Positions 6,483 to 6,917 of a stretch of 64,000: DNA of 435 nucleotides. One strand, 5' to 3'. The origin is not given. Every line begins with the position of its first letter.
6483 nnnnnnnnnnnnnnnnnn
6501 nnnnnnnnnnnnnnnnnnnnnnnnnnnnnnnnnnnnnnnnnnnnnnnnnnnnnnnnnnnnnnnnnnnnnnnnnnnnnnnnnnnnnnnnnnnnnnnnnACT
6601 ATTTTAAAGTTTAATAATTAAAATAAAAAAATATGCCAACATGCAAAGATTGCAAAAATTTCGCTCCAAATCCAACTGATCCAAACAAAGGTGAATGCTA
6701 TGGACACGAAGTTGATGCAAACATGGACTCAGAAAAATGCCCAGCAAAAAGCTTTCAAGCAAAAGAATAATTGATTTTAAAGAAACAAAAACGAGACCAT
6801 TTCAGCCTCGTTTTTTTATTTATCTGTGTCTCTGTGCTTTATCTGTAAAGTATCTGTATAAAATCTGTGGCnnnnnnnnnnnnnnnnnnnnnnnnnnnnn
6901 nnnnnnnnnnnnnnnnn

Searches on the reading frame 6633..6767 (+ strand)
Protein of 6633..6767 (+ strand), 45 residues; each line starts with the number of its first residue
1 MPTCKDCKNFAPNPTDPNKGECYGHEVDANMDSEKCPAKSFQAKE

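Call 99: search_solved_structures(query=window:6633-6767:+, max_evalue=10, show_alignments=2)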
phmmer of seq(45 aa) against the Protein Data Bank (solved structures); distinct sequences matched with E-value up to 10: 4.
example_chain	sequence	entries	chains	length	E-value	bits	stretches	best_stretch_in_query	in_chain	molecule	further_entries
4pkf_B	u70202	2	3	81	0.0069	20.5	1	3-24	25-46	TutG | benzylsuccinate synthase beta chain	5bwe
9pzj_B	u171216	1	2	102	0.0087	20.2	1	3-24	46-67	benzylsuccinate synthase beta chain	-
9o8u_C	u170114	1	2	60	0.056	17.6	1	3-26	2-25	1-methyl alkyl succinate synthase subunit MasC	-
4pkc_C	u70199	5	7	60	0.59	14.5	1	2-23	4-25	TutF | benzylsuccinate synthase gamma chain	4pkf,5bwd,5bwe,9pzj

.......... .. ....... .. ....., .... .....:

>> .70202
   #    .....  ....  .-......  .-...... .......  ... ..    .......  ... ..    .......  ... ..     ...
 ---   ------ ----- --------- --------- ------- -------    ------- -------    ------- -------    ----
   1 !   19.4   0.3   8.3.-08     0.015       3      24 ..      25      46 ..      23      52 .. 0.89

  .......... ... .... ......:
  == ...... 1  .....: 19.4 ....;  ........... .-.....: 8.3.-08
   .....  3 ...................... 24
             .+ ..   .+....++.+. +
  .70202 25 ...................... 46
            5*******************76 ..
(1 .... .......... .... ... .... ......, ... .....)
